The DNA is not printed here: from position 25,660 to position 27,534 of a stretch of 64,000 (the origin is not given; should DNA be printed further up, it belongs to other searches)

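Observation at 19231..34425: Seven-gene locus of two SusC/SusD pairs and three fasciclin (FAS1) lipoproteins with no enzyme and no regulator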

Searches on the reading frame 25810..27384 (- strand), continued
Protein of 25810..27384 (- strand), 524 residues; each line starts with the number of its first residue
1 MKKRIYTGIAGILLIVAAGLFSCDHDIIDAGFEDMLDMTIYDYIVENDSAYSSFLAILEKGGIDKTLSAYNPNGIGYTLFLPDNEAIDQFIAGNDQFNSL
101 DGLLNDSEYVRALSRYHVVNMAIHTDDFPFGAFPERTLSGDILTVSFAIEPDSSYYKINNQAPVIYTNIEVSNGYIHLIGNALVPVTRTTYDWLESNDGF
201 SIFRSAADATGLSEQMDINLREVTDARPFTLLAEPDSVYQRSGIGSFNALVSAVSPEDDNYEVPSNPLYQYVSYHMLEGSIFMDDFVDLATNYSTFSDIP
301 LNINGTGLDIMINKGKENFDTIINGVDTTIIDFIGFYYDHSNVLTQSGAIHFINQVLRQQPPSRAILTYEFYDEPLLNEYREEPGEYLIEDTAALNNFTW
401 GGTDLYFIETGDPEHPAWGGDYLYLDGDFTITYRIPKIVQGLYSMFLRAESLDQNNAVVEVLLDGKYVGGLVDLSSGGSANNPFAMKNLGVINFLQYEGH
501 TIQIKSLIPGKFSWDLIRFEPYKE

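Call 61: find_homologous_proteins(query=A3)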
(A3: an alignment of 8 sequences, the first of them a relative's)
Query A3 (8 sequences) (523 aa, profile of the alignment): 131 proteins with E <= 0.001 among 7898 candidates; the best 120 are listed.
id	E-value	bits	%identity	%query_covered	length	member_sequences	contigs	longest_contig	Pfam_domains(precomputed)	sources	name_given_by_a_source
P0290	2.4e-185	635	100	100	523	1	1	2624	PF02469.28,PF28587.1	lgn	-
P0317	1.9e-181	622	33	100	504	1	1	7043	PF02469.28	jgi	jgi:uncharacterized surface protein with fasciclin (FAS1) repeats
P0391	6.1e-155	535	27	97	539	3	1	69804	PF02469.28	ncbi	-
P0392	9.0e-146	505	33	100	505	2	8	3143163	PF02469.28,PF28587.1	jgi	jgi:uncharacterized surface protein with fasciclin (FAS1) repeats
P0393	3.3e-145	503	32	100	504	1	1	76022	PF02469.28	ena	-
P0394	5.2e-145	502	32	100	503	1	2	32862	PF02469.28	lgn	-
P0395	1.7e-144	500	31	99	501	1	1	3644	PF02469.28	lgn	-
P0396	7.3e-143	495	33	95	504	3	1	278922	PF02469.28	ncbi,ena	-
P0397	4.5e-142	492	66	100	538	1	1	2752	PF02469.28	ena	-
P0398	5.7e-136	472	32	96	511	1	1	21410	PF02469.28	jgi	jgi:uncharacterized surface protein with fasciclin (FAS1) repeats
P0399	1.4e-132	461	27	99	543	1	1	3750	PF02469.28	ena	-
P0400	1.2e-129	452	27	98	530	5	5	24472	PF02469.28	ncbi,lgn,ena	-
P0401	1.2e-121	425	34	98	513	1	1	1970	PF02469.28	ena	-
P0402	4.9e-117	410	34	98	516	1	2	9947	PF02469.28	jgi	jgi:uncharacterized surface protein with fasciclin (FAS1) repeats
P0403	4.3e-108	380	29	70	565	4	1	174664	PF02469.28,PF17133.10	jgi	jgi:uncharacterized surface protein with fasciclin (FAS1) repeats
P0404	5.2e-106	373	30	67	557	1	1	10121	PF02469.28,PF17133.10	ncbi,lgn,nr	ncbi:MAG: DUF5108 domain-containing protein [Odoribacter sp.]|nr:DUF5108 domain-containing protein [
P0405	6.7e-94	334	29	94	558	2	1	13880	PF02469.28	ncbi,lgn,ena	-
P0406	7.5e-94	333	29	97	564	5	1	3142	PF02469.28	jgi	-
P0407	5.2e-93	331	27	97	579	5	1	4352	PF02469.28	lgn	-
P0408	1.6e-92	329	27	99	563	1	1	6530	PF02469.28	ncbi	-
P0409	2.0e-92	329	28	98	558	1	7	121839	PF02469.28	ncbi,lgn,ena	-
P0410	2.1e-92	329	29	94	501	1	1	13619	PF02469.28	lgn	-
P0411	1.2e-91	326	29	99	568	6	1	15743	PF02469.28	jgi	jgi:uncharacterized surface protein with fasciclin (FAS1) repeats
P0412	1.7e-91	326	29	83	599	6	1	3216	PF02469.28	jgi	jgi:uncharacterized surface protein with fasciclin (FAS1) repeats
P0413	4.5e-91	324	28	94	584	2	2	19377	PF02469.28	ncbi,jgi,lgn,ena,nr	ncbi:MAG TPA: fasciclin domain-containing protein [Bacteroidales bacterium]|nr:fasciclin domain-cont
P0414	5.1e-91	324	29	99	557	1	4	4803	PF02469.28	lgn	-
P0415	1.4e-90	323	28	99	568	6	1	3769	PF02469.28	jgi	jgi:uncharacterized surface protein with fasciclin (FAS1) repeats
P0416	2.5e-89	318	27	93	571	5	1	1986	PF02469.28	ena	-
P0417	4.9e-89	317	29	90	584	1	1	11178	PF02469.28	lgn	-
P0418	8.3e-89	317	29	89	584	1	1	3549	PF02469.28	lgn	-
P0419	1.1e-87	313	29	99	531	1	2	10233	PF02469.28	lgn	-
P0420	1.1e-87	313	31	88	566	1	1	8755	PF02469.28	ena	-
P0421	2.6e-87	312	26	98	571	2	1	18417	PF02469.28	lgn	-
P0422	3.6e-87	311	28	98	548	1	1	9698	PF02469.28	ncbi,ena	-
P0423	1.0e-86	310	29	96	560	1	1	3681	PF02469.28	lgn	-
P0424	1.4e-86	309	30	88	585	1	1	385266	PF02469.28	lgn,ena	-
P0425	1.0e-85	307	29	93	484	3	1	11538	PF02469.28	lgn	-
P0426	1.4e-84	303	30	98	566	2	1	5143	PF02469.28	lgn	-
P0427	4.6e-84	301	27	94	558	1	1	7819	PF02469.28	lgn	-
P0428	1.5e-83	299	26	98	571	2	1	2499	PF02469.28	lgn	-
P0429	4.2e-83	298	28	98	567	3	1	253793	PF02469.28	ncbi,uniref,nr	ncbi:fasciclin domain-containing protein [Echinicola salinicaeni]|uniref:fasciclin domain-containing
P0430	5.0e-83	298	28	97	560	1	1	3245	PF02469.28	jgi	jgi:uncharacterized surface protein with fasciclin (FAS1) repeats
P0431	8.6e-83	297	27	98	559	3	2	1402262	PF02469.28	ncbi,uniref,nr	ncbi:fasciclin domain-containing protein [Aestuariibaculum suncheonense]|uniref:Fasciclin domain-con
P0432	3.2e-82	295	29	96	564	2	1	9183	PF02469.28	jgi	jgi:uncharacterized surface protein with fasciclin (FAS1) repeats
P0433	4.9e-82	294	26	100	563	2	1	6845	PF02469.28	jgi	jgi:uncharacterized surface protein with fasciclin (FAS1) repeats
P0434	5.3e-81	291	29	88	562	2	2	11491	PF02469.28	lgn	-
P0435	2.3e-80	289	27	98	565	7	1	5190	PF02469.28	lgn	-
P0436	1.0e-79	287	27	99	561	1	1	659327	PF02469.28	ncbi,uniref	ncbi:fasciclin domain-containing protein [Flavisericum labens]|uniref:fasciclin domain-containing pr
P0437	1.7e-79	286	24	94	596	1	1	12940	PF02469.28,PF17133.10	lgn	-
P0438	3.6e-78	282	27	90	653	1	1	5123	PF02469.28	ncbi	-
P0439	6.1e-78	281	27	98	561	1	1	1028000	PF02469.28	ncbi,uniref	ncbi:fasciclin domain-containing protein [Tamlana flava]|uniref:fasciclin domain-containing protein 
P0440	1.4e-76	276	26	99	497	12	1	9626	PF02469.28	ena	-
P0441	8.6e-76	274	26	100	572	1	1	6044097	PF02469.28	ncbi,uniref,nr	ncbi:fasciclin domain-containing protein [Mucilaginibacter mali]|uniref:Fasciclin domain-containing 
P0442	1.0e-74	270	26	86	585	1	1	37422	PF02469.28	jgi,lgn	jgi:uncharacterized surface protein with fasciclin (FAS1) repeats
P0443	3.3e-74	269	26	98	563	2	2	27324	PF02469.28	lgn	-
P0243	4.7e-74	268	27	97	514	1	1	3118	PF02469.28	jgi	-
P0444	6.5e-74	268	26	100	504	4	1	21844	PF02469.28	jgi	jgi:uncharacterized surface protein with fasciclin (FAS1) repeats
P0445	6.8e-74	268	24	93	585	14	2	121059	PF02469.28,PF17133.10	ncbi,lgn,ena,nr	ncbi:MAG: DUF5108 domain-containing protein [Bacteroidales bacterium]|nr:DUF5108 domain-containing p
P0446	1.4e-73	266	26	99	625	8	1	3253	PF02469.28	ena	-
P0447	1.0e-72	264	28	80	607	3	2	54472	PF02469.28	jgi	jgi:uncharacterized surface protein with fasciclin (FAS1) repeats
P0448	2.2e-72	263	27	96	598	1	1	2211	PF02469.28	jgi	jgi:uncharacterized surface protein with fasciclin (FAS1) repeats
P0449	3.3e-72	262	28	89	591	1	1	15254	PF02469.28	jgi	jgi:uncharacterized surface protein with fasciclin (FAS1) repeats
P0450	4.1e-72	262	26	84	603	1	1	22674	PF02469.28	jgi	jgi:uncharacterized surface protein with fasciclin (FAS1) repeats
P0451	9.6e-72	260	27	84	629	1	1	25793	PF02469.28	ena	-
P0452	1.4e-71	260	24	100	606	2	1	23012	PF02469.28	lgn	-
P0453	1.9e-71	259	26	99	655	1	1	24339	PF02469.28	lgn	-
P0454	3.4e-71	259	25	95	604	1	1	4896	PF02469.28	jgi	jgi:uncharacterized surface protein with fasciclin (FAS1) repeats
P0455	1.0e-70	257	28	90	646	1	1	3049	PF02469.28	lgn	-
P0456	4.4e-70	255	26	84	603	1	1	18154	PF02469.28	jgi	jgi:uncharacterized surface protein with fasciclin (FAS1) repeats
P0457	1.2e-67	247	26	98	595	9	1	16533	PF02469.28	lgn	-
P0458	7.6e-67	244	25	98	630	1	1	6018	PF02469.28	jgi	jgi:uncharacterized surface protein with fasciclin (FAS1) repeats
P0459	2.1e-62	230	29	67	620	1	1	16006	PF02469.28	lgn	-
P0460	1.2e-60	224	25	91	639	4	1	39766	PF02469.28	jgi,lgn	jgi:uncharacterized surface protein with fasciclin (FAS1) repeats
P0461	6.7e-60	221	23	98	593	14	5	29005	PF02469.28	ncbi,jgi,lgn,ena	-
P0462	1.2e-59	220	26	89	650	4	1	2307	PF02469.28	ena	-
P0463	3.0e-58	216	26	90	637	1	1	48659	PF02469.28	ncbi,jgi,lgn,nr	ncbi:MAG: fasciclin domain-containing protein [Dysgonamonadaceae bacterium]|jgi:uncharacterized surf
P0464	1.2e-57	214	25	90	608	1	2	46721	PF02469.28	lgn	-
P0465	2.6e-56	210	26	82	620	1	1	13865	PF02469.28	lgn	-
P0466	1.1e-55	207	27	29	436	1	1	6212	PF02469.28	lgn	-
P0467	8.2e-55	205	29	45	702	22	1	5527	PF02469.28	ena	-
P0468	2.8e-54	203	26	47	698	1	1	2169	PF02469.28,PF18042.8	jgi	jgi:uncharacterized surface protein with fasciclin (FAS1) repeats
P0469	7.5e-53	198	30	48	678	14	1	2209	PF02469.28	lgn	-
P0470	1.7e-52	197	29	51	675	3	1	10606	PF02469.28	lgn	-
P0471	5.3e-51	192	24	72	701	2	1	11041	PF02469.28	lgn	-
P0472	1.4e-50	191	23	89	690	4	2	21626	PF02469.28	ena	-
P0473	2.4e-48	183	24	91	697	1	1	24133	PF02469.28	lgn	-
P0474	8.5e-48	181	29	37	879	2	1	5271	PF02469.28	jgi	jgi:transforming growth factor-beta-induced protein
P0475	2.1e-47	180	27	49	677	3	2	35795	PF02469.28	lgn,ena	-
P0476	1.5e-45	174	24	90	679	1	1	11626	PF02469.28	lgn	-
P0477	4.0e-44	169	34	46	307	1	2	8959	PF02469.28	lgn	-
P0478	1.2e-43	168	23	91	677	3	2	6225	PF02469.28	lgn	-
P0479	1.6e-43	167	22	63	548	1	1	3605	PF02469.28,PF18042.8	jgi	jgi:transforming growth factor-beta-induced protein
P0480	5.8e-39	152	25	46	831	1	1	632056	PF02469.28,PF18329.8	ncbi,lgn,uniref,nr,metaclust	ncbi:glycan-binding surface protein [Salinimicrobium terrae]|uniref:glycan-binding surface protein n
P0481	6.3e-37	146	26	53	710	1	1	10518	PF02469.28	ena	-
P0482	6.8e-37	145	26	53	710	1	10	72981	PF02469.28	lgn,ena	-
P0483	5.8e-35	139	29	45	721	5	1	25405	PF02469.28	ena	-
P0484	5.6e-33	133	28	35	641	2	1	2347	PF02469.28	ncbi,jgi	jgi:transforming growth factor-beta-induced protein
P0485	6.8e-33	132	31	26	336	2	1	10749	PF02469.28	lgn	-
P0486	4.6e-31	126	20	46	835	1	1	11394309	PF02469.28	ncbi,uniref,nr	ncbi:unnamed protein product [Phyllotreta striolata]|uniref:FAS1 domain-containing protein n=1 Tax=P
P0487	2.9e-27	114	25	58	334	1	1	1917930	PF02469.28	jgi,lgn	jgi:uncharacterized surface protein with fasciclin (FAS1) repeats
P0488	2.5e-26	111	26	59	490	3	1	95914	PF02469.28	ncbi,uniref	ncbi:fasciclin domain-containing protein [Maribacter sp. 2-571]|uniref:fasciclin domain-containing p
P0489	7.2e-26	109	30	38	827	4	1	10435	PF02469.28,PF18329.8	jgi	-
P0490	1.5e-23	101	26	31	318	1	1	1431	PF02469.28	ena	-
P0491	3.9e-23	100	29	23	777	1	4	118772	PF02469.28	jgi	-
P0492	7.8e-23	99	25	62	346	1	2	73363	PF02469.28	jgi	-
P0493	1.9e-22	98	26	31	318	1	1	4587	PF02469.28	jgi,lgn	-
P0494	9.1e-22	96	24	43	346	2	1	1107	PF02469.28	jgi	jgi:transforming growth factor-beta-induced protein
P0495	1.6e-20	91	22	59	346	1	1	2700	PF02469.28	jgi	-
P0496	5.6e-20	90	24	51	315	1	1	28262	PF02469.28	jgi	jgi:uncharacterized surface protein with fasciclin (FAS1) repeats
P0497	1.3e-19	88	26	42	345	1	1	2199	PF02469.28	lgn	-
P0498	5.5e-18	83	28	27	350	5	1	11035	PF02469.28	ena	-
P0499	7.3e-17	79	26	25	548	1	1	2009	PF02469.28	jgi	jgi:uncharacterized surface protein with fasciclin (FAS1) repeats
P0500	2.0e-16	78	33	24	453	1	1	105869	PF02469.28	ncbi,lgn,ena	-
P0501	2.0e-16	78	29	24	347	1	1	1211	PF02469.28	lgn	-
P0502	2.2e-16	78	32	24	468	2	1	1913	PF02469.28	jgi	-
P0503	3.9e-16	77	29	25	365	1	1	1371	PF02469.28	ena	-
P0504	5.5e-15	73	27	24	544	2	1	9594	PF02469.28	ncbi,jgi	jgi:uncharacterized surface protein with fasciclin (FAS1) repeats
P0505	9.6e-14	69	24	52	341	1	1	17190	PF02469.28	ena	-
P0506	5.3e-13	67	22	31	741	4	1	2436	PF02469.28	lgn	-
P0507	5.5e-13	67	25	52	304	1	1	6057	PF02469.28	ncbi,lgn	-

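Call 62: find_encoding_contigs(protein=P0441, flank=10000, max_places=1)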
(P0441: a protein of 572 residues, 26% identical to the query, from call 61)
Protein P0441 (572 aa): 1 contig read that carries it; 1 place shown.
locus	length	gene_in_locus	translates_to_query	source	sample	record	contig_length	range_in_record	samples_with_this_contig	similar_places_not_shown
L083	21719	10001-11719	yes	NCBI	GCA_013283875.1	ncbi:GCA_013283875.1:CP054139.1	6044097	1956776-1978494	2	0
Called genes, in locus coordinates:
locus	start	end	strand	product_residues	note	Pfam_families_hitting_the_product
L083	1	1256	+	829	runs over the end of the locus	PF14498:Glyco_hyd_65N_2, PF22124:Glyco_hydro_95_cat, PF21307:Glyco_hydro_95_C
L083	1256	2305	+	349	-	PF04616:Glyco_hydro_43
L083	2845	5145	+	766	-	PF02469:Fasciclin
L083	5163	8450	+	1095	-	PF13620:CarboxypepD_reg (weak), PF13715:CarbopepD_reg_2, PF07715:Plug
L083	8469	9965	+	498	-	PF14322:SusD-like_3, PF07980:SusD_RagB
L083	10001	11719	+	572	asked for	PF02469:Fasciclin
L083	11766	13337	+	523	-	PF02469:Fasciclin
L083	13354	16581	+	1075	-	PF13715:CarbopepD_reg_2, PF07715:Plug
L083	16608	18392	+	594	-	PF07980:SusD_RagB (weak)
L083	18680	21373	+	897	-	PF02837:Glyco_hydro_2_N (weak), PF13364:BetaGal_ABD2 (weak), PF22666:Glyco_hydro_2_N2, PF00703:Glyco_hydro_2, PF02836:Glyco_hydro_2_C (weak), PF16355:DUF4982, PF18565:Glyco_hydro2_C5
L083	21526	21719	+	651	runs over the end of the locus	PF18370:RGI_lyase, PF13517:FG-GAP_3 (faint), PF21348:RGL11_C, PF25292:Beta-prop_CGLA (faint), PF01839:FG-GAP (faint)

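Call 63: find_encoding_contigs(protein=P0431, flank=10000, max_places=1)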
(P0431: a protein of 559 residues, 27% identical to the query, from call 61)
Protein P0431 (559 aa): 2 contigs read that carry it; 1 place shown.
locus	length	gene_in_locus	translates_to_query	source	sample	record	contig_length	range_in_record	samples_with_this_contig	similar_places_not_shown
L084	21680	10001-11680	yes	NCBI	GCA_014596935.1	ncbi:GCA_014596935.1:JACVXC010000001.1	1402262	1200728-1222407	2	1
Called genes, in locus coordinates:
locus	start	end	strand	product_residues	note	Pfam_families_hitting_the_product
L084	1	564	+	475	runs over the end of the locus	PF00884:Sulfatase, PF01663:Phosphodiest (weak), PF16347:SGSH_C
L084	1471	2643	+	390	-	PF16389:DUF4998, PF16405:DUF5013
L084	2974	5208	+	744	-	PF02469:Fasciclin (faint)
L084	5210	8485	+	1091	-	PF13620:CarboxypepD_reg, PF13715:CarbopepD_reg_2, PF07715:Plug, PF00593:TonB_dep_Rec_b-barrel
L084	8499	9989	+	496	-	PF14322:SusD-like_3, PF12771:SusD-like_2 (weak), PF07980:SusD_RagB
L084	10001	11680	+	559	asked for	PF02469:Fasciclin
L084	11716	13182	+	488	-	PF02469:Fasciclin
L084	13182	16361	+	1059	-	PF13715:CarbopepD_reg_2 (weak), PF07715:Plug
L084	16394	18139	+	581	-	PF14322:SusD-like_3 (weak), PF07980:SusD_RagB (faint)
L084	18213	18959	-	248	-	PF00657:Lipase_GDSL, PF13472:Lipase_GDSL_2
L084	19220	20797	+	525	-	PF14587:Glyco_hydr_30_2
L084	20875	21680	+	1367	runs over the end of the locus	PF07494:Reg_prop (faint), PF08450:SGL (faint), PF23748:Beta-prop_LRRK2 (faint), PF07495:Y_Y_Y, PF00512:HisKA, PF02518:HATPase_c, PF00072:Response_reg, PF12833:HTH_18, +1 more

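Call 64: find_encoding_contigs(protein=P0392, flank=10000, max_places=1)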
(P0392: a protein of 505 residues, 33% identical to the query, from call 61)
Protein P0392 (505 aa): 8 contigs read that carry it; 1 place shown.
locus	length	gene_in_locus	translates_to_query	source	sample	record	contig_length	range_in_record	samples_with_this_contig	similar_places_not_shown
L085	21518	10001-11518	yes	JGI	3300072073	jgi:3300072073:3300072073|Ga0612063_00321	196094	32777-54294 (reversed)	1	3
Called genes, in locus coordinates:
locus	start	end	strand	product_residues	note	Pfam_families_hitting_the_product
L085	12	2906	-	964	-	PF07494:Reg_prop (faint), PF07495:Y_Y_Y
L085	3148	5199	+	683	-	PF02469:Fasciclin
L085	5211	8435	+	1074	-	PF13620:CarboxypepD_reg, PF13715:CarbopepD_reg_2, PF07715:Plug, PF00593:TonB_dep_Rec_b-barrel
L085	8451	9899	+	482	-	PF14322:SusD-like_3, PF07980:SusD_RagB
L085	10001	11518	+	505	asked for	PF02469:Fasciclin, PF28587:DUF8441 (faint)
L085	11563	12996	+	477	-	PF02469:Fasciclin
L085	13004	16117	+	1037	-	PF13715:CarbopepD_reg_2, PF07715:Plug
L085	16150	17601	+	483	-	PF14322:SusD-like_3, PF07980:SusD_RagB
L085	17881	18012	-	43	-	-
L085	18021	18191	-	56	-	-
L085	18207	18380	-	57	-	-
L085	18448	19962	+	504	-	PF01609:DDE_Tnp_1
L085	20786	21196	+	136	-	PF16231:DUF4890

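Call 65: find_encoding_contigs(protein=P0429, flank=10000, max_places=1)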
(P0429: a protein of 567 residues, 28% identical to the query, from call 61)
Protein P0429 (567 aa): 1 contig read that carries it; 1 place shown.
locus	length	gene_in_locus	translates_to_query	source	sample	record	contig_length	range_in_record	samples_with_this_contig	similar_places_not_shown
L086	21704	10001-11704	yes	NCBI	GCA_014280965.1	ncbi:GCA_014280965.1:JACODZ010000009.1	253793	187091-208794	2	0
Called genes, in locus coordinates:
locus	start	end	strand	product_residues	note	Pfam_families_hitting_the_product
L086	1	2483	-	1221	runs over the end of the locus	PF07494:Reg_prop (faint), PF07495:Y_Y_Y, PF00512:HisKA, PF02518:HATPase_c, PF00072:Response_reg, PF00165:HTH_AraC (faint), PF12833:HTH_18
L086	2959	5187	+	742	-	PF02469:Fasciclin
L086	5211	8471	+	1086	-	PF13620:CarboxypepD_reg, PF13715:CarbopepD_reg_2, PF07715:Plug, PF00593:TonB_dep_Rec_b-barrel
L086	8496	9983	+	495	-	PF14322:SusD-like_3, PF12771:SusD-like_2, PF07980:SusD_RagB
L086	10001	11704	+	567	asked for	PF02469:Fasciclin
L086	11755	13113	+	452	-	PF02469:Fasciclin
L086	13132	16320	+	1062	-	PF07715:Plug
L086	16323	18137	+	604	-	PF14322:SusD-like_3 (weak), PF07980:SusD_RagB (faint)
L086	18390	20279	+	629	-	PF18370:RGI_lyase, PF13517:FG-GAP_3 (faint), PF21348:RGL11_C, PF25292:Beta-prop_CGLA (faint), PF01839:FG-GAP (faint)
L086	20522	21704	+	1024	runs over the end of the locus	PF03648:Glyco_hydro_67N, PF15979:Glyco_hydro_115, PF17829:GH115_C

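Call 72: find_encoding_contigs(protein=P0445, flank=10000, max_places=1)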
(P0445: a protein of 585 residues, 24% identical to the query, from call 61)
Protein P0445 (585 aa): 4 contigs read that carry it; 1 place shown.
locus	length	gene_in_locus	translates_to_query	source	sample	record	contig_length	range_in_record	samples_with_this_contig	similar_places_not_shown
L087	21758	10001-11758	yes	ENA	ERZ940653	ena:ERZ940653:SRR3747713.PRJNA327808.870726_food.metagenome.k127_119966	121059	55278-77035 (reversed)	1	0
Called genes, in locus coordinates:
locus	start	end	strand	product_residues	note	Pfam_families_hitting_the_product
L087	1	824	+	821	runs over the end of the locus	PF14498:Glyco_hyd_65N_2, PF22124:Glyco_hydro_95_cat, PF21307:Glyco_hydro_95_C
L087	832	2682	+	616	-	PF13205:Big_5, PF01095:Pectinesterase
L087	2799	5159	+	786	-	PF02469:Fasciclin (weak)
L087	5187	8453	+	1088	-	PF13620:CarboxypepD_reg (weak), PF13715:CarbopepD_reg_2, PF07715:Plug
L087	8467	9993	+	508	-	PF14322:SusD-like_3, PF07980:SusD_RagB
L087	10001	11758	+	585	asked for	PF02469:Fasciclin, PF17133:DUF5108 (faint)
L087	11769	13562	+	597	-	-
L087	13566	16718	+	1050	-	PF13620:CarboxypepD_reg, PF13715:CarbopepD_reg_2 (faint), PF07715:Plug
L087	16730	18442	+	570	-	-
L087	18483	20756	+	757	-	PF17161:DUF5123 (weak), PF18998:Flg_new_2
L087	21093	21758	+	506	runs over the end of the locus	PF00702:Hydrolase, PF06574:FAD_syn, PF01687:Flavokinase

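Call 73: find_encoding_contigs(protein=P0403, flank=10000, max_places=1)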
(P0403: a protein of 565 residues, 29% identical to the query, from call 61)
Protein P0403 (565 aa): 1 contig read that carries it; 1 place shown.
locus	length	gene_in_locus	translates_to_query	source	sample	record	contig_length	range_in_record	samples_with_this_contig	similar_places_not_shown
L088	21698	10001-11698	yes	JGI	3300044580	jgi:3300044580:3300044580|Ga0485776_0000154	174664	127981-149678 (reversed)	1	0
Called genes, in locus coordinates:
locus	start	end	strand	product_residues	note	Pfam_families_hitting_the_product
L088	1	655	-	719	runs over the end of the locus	PF02463:SMC_N, PF11398:DUF2813 (faint), PF13175:AAA_15, PF13476:AAA_23, PF13304:AAA_21, PF20469:OLD-like_TOPRIM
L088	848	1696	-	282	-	PF13310:Virulence_RhuM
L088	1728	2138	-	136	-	PF12844:HTH_19 (weak), PF01381:HTH_3, PF13443:HTH_26 (weak), PF13560:HTH_31 (weak)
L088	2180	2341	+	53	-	-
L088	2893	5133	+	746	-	PF02469:Fasciclin (faint)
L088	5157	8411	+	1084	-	PF13620:CarboxypepD_reg, PF13715:CarbopepD_reg_2, PF07715:Plug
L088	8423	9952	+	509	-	PF14322:SusD-like_3, PF07980:SusD_RagB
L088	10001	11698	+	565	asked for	PF02469:Fasciclin, PF17133:DUF5108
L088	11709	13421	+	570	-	-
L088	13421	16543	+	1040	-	PF13620:CarboxypepD_reg, PF13715:CarbopepD_reg_2, PF07715:Plug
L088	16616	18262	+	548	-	-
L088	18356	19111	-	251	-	-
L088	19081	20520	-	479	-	PF00115:COX1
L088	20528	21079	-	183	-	PF00116:COX2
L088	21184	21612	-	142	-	PF00034:Cytochrom_C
